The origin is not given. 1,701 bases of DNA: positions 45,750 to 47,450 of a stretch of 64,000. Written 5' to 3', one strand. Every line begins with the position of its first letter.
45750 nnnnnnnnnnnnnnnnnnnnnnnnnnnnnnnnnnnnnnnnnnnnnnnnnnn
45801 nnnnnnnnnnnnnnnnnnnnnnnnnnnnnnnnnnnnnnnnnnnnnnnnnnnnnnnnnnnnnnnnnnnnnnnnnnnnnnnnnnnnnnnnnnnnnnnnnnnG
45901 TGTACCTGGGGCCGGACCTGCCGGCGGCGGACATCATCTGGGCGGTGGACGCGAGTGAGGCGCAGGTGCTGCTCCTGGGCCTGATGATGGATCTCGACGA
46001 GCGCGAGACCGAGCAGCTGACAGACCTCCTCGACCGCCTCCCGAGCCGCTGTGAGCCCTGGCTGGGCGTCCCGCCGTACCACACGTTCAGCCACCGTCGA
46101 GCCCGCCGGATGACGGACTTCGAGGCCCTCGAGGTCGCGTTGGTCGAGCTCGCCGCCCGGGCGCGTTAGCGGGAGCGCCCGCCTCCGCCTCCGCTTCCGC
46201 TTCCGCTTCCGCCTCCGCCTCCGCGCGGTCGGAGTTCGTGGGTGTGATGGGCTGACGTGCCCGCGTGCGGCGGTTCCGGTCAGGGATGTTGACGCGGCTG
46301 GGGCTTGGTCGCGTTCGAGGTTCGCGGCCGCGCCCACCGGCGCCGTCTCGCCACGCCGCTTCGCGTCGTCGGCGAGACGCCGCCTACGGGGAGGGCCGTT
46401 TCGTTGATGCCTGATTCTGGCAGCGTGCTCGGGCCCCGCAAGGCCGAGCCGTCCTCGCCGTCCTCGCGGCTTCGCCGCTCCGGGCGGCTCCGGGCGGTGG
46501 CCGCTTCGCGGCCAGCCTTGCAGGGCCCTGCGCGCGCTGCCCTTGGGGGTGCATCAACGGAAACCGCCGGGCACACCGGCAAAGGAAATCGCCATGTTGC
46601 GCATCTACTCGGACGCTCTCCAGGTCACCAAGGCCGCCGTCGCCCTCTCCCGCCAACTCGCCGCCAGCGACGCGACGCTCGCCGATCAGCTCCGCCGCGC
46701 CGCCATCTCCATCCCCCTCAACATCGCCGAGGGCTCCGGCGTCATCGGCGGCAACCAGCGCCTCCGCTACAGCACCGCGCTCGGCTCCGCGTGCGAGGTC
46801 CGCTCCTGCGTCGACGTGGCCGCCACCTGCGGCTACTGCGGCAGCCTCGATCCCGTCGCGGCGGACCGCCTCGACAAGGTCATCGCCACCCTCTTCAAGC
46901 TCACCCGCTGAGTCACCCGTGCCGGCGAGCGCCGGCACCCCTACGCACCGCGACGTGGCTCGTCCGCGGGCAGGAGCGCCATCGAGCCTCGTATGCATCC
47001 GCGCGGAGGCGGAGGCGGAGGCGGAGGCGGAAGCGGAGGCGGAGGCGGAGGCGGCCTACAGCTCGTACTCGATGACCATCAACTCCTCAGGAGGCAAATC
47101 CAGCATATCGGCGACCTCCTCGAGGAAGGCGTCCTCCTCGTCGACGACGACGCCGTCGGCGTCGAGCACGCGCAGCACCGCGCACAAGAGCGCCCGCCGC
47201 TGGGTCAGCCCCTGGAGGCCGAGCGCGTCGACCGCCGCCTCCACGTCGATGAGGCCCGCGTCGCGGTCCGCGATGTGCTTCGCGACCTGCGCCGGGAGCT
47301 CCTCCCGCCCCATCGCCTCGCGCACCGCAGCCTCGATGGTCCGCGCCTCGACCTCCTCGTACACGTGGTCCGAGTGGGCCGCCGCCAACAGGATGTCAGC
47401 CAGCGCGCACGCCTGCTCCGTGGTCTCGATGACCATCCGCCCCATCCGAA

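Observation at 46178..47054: Four-helix-bundle (rRNA-IVS-type) gene bracketed by inverted hexanucleotide SSR arrays: possible cassette or recombination module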

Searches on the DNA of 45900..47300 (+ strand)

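Call 20: search_rna_families(source=window, start=45900, end=47300, threshold=evalue, max_evalue=10)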
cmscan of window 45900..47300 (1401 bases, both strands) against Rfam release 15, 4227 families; matches with E-value up to 10: 4.
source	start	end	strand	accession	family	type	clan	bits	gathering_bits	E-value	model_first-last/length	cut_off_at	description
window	46700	46749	-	RF01276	sR53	Gene; snRNA; snoRNA; CD-box;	-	18.1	49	0.2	1-60/60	no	Small nucleolar RNA sR53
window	46199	46251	+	RF02245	mir-788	Gene; miRNA;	-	16.6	90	4.1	1-80/80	no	mir-788 microRNA precursor family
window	46684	46750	-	RF01138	sR23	Gene; snRNA; snoRNA; CD-box;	-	16.2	45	0.32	1-54/54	no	Small nucleolar RNA sR23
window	46984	47075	+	RF01383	GRIK4_3p_UTR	Gene;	-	15.8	38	4.6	1-94/94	no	GRIK4 3 prime UTR element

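Call 67: build_rna_model(alignment_id=A3)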
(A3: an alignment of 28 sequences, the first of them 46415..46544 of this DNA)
Model R1 built from alignment A3 (28 sequences, 195 columns); structure: RNAalifold consensus.
model positions 140; base pairs 25; branch points 0; effective number of sequences 2.79; information 0.59 bits per position. Calibrated on 0.2 Mb of random sequence (short: E-values are rough).
structure used (alignment columns):
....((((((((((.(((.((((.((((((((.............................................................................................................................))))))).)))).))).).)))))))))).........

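Call 68: search_with_rna_model(model_id=R1, sources=[window, L002, L003, L004, L006, L007, L008, L009, L010, L011, L012, L013, L014, L015, L016, L017, L018, L019, L020, L021, L022, L023, L024, L025, L026, L027, L028, L029, L030, L031, L032, L033, L034, L035, L036, L037, L038, L039, L040, L041, L042, L043, L044, L045, L046, L047, L048, L049, L050, L051, L052, L053, L054, L055, L056, L057, L058, L059, L060, L061, L062, L063, L064, L065, L066, L067, L068, L069, L070, L071, L072, L073, L074, L075, L076, L077, L078, L079, L080, L081, L082, L083, L089, L091], max_evalue=0.01, make_alignment=true)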
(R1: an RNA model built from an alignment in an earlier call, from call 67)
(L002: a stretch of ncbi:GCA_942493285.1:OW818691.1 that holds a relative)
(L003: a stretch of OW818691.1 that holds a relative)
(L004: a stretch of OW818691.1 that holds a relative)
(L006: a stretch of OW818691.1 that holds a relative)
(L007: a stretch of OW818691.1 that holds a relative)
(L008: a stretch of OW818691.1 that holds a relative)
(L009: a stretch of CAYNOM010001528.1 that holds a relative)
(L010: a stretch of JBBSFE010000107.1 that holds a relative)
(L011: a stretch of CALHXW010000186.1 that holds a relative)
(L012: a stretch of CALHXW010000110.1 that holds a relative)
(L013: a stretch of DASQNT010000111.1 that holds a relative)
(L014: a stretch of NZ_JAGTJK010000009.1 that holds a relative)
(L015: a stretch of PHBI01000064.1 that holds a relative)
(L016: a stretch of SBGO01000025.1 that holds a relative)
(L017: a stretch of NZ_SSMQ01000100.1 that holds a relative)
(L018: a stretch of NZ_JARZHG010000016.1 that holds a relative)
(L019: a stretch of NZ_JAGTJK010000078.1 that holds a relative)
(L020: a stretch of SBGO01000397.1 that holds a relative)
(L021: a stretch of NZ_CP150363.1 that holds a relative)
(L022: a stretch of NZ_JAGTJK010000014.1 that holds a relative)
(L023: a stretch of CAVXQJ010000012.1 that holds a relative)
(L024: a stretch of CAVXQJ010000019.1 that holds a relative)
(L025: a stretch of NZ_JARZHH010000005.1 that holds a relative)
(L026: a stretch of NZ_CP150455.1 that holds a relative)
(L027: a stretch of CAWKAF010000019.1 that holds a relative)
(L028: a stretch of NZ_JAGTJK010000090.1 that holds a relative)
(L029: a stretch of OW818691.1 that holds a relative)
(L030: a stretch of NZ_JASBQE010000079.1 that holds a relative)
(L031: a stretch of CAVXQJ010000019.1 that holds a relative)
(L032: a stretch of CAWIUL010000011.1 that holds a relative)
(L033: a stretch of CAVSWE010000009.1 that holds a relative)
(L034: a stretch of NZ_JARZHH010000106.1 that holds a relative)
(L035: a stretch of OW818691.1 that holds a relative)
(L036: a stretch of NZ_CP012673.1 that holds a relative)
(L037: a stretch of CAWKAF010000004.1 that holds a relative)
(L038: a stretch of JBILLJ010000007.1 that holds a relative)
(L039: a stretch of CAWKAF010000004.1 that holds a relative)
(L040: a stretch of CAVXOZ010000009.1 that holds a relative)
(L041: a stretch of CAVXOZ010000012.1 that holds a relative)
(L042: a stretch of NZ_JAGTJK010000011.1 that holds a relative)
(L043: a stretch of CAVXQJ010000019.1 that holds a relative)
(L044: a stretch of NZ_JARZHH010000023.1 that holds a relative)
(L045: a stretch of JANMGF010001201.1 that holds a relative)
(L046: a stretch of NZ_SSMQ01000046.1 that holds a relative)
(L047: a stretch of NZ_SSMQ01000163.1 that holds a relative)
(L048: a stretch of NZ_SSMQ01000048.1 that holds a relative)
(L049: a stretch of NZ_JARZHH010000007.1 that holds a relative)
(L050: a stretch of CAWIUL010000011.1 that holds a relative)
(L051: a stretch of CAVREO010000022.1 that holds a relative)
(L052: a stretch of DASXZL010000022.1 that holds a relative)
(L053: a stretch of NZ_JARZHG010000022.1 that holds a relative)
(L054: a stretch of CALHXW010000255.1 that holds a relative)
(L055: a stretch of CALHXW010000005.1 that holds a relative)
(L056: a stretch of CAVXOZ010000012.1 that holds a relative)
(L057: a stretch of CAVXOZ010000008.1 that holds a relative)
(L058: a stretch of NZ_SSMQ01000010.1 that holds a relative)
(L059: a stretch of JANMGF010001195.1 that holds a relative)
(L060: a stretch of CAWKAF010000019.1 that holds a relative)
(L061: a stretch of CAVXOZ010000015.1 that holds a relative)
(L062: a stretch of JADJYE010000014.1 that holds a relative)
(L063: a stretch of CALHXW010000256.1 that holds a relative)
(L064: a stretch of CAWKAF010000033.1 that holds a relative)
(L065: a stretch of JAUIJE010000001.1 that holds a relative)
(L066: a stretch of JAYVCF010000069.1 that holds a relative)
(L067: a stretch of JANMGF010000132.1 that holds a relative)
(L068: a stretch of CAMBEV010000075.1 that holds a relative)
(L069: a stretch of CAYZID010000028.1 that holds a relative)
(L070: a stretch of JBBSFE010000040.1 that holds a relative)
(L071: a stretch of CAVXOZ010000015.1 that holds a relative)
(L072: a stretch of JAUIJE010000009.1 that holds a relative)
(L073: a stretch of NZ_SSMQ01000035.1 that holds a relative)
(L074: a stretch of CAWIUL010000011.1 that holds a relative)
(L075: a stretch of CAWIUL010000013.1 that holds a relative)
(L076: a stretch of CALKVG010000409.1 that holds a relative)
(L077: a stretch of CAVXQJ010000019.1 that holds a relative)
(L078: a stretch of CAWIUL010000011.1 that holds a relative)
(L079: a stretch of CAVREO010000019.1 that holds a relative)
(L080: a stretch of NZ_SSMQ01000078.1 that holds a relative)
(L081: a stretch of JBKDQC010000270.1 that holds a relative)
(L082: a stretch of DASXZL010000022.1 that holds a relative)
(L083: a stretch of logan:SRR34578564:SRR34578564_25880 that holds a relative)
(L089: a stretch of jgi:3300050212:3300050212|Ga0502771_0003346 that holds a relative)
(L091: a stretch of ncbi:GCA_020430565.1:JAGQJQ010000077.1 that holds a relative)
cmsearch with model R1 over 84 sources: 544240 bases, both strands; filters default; matches with E-value up to 0.01: 122.
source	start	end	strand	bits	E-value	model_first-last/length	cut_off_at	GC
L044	2830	2955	+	122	9.8e-24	1-140/140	no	0.71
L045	2132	2257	+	120.6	2e-23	1-140/140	no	0.7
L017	4522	4647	-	119.9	2.8e-23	1-140/140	no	0.71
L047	2830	2955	+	114.4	4.4e-22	1-140/140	no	0.72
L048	2830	2955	+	114.4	4.4e-22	1-140/140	no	0.72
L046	2835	2954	+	112.1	1.4e-21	1-140/140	no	0.74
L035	2802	2950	+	111.5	1.9e-21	1-140/140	no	0.73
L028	2830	2955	+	110.6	3e-21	1-140/140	no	0.7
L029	2799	2949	+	110.4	3.3e-21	1-140/140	no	0.73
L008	5320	5468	-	110.3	3.4e-21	1-140/140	no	0.74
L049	2831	2956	+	107.9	1.1e-20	1-140/140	no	0.71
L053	2830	2955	+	107.3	1.5e-20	1-140/140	no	0.72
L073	2836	2955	+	107.1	1.7e-20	1-140/140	no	0.73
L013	3732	3881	-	107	1.8e-20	1-140/140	no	0.78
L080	2837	2956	+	104.9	5.2e-20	1-140/140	no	0.71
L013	2805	2949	+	104.7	5.7e-20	1-140/140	no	0.8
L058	2837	2956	+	104.4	6.7e-20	1-140/140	no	0.74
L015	165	308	+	103.3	1.1e-19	1-140/140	no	0.76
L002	7079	7232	-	102.6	1.7e-19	1-140/140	no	0.75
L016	2788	2932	+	100.7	4.4e-19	1-140/140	no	0.77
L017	2831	2960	+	97.2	2.4e-18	1-140/140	no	0.77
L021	3735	3887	-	95.4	6e-18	1-140/140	no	0.79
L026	3735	3887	-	95.4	6.2e-18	1-140/140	no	0.8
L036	3734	3886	-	94.7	8.8e-18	1-140/140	no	0.79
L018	2831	2960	+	94.5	9.5e-18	1-140/140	no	0.79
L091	5182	5311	+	93.7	1.4e-17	1-140/140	no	0.78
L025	2841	2960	+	92.4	2.8e-17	1-140/140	no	0.79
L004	2800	2950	+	91.1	5.4e-17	1-140/140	no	0.79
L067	234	356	+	90.7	6.3e-17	1-140/140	no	0.69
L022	2832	2961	+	90.7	6.5e-17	1-140/140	no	0.76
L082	2840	2950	+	89.5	1.2e-16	1-140/140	no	0.78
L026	2820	2953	+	88.9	1.6e-16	1-140/140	no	0.81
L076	3837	3944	-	88.6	1.8e-16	1-140/140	no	0.78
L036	2820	2953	+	87.9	2.7e-16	1-140/140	no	0.79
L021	2820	2953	+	87.8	2.7e-16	1-140/140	no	0.81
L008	2802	2952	+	87.3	3.6e-16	1-140/140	no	0.79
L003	2803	2953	+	87.2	3.8e-16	1-140/140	no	0.81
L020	2816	2941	+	85.5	8.8e-16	1-140/140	no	0.79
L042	2832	2961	+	84.2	1.6e-15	1-140/140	no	0.8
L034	2831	2960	+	84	1.9e-15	1-140/140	no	0.78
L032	2871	2960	+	82.5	3.9e-15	1-140/140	no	0.72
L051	2843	2955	+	82.2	4.5e-15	1-140/140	no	0.73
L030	2832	2961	+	81.8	5.6e-15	1-140/140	no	0.78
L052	2840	2948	+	81.5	6.6e-15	1-140/140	no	0.77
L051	1768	1879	-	81.4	6.7e-15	1-140/140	no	0.75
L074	3498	3587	-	79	2.3e-14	1-140/140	no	0.74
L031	3667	3760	-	77.4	5.2e-14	1-140/140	no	0.66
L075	2864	2959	+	76.9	6.6e-14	1-140/140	no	0.76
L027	2837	2953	+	76.8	6.8e-14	1-140/140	no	0.73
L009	13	160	+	76.7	7.1e-14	1-140/140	no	0.78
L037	2838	2954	+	76.6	7.6e-14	1-140/140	no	0.75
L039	2838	2954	+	76.6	7.6e-14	1-140/140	no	0.75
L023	2867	2961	+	75.2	1.5e-13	1-140/140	no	0.72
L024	2867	2961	+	75.2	1.5e-13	1-140/140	no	0.72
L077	2857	2946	+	75.2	1.5e-13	1-140/140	no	0.72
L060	2837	2953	+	74.7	2e-13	1-140/140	no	0.74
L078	3658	3753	-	74.5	2.2e-13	1-140/140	no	0.76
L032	3680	3775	-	73.9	3e-13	1-140/140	no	0.74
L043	3667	3760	-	73.6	3.4e-13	1-140/140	no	0.7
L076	2847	2957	+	73.4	3.7e-13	1-140/140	no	0.77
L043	2872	2961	+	73.2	4.3e-13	1-140/140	no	0.73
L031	2865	2959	+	72.6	5.8e-13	1-140/140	no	0.71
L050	2861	2960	+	71.1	1.2e-12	1-140/140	no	0.7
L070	2850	2959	+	71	1.2e-12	1-140/140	no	0.74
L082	3742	3866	-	69.7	2.4e-12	1-140/140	no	0.75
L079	1914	2025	-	69.7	2.4e-12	1-140/140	no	0.77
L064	2652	2761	-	67.1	8.9e-12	1-140/140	no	0.74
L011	2797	2941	+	66.8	1e-11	1-140/140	no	0.7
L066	2776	2947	+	66.2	1.4e-11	1-140/140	no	0.76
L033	2855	2955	+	66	1.5e-11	1-140/140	no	0.7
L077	3599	3703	-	64.9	2.7e-11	1-140/140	no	0.71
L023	3670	3770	-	64.7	3e-11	1-140/140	no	0.69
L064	2835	2947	+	63.3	6e-11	1-140/140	no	0.77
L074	2860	2958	+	62.4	9.3e-11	1-140/140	no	0.72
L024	3666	3764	-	59.5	4e-10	1-140/140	no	0.72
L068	118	206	+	58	8.7e-10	1-140/140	no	0.72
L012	311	434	+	55.9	2.5e-09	1-140/140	no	0.68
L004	3997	4205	-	54.8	4.2e-09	1-140/140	no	0.75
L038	2769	2925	+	54.5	5.1e-09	1-140/140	no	0.79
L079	2873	2955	+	53.7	7.4e-09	1-140/140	no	0.75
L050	3661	3774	-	53.5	8.2e-09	1-140/140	no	0.73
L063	2820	2937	+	52.1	1.7e-08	1-140/140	no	0.74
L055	429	565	+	49.9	4.9e-08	1-140/140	no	0.74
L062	5822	5922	-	49.2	7.3e-08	1-140/140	no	0.77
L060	2651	2763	-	47.8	1.4e-07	1-140/140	no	0.78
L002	5741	5952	+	47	2.2e-07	1-140/140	no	0.78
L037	2652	2764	-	45.9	3.8e-07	1-140/140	no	0.79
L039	2652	2764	-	45.9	3.8e-07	1-140/140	no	0.79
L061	2841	2953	+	45.8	3.9e-07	1-140/140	no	0.73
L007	2739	2952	+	45.2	5.4e-07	1-140/140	no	0.79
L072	2881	2968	+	45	5.9e-07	1-140/140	no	0.76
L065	2882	2969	+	43.9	1e-06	1-140/140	no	0.77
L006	2742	2952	+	43.8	1.1e-06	1-140/140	no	0.77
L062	2853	2950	+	43.5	1.2e-06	1-140/140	no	0.78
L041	3729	3840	-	42.5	2e-06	1-140/140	no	0.7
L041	2841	2953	+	42.5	2.1e-06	1-140/140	no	0.73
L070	3678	3787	-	41.8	3e-06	1-140/140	no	0.7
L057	3730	3841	-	41.7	3.1e-06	1-140/140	no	0.71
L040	2843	2955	+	41.2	4e-06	1-140/140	no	0.74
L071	2841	2953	+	41.2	4e-06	1-140/140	no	0.74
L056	2841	2953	+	41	4.3e-06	1-140/140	no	0.74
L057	2843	2955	+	40.6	5.3e-06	1-140/140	no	0.74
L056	3730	3840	-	40.6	5.4e-06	1-140/140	no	0.71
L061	3730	3844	-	37.9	2.1e-05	1-140/140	no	0.75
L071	3730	3844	-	37.9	2.1e-05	1-140/140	no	0.75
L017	4521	4646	+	36.9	3.5e-05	1-140/140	no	0.71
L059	1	59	+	36.6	4e-05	78-140/140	5'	0.73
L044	2831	2956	-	36.5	4.2e-05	1-140/140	no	0.72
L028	2831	2956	-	35.5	6.8e-05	1-140/140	no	0.71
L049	2832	2957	-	32.2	0.00037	1-140/140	no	0.72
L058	2838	2957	-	30.9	0.0007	1-140/140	no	0.75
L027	2838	2954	-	30.3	0.00092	1-140/140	no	0.73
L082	2841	2951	-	30.3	0.00095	1-140/140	no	0.79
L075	2865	2960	-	30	0.0011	1-140/140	no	0.76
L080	2838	2957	-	30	0.0011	1-140/140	no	0.71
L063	2821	2938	-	29.7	0.0013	1-140/140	no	0.75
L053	2831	2956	-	29.5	0.0014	1-140/140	no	0.73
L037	2839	2955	-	27.8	0.0033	1-140/140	no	0.75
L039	2839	2955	-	27.8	0.0033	1-140/140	no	0.75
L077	2859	2946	-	26.8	0.0054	1-140/140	no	0.73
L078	3657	3752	+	26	0.008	1-140/140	no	0.77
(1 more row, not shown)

Alignment A4: 122 matches aligned to the model, 278 columns, each read 5' to 3' on its own strand. Consensus structure (alignment columns), stored with it:
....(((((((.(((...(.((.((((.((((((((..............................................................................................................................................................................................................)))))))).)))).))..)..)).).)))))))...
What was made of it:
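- Antisense scores at the same places are far lower (call 68).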
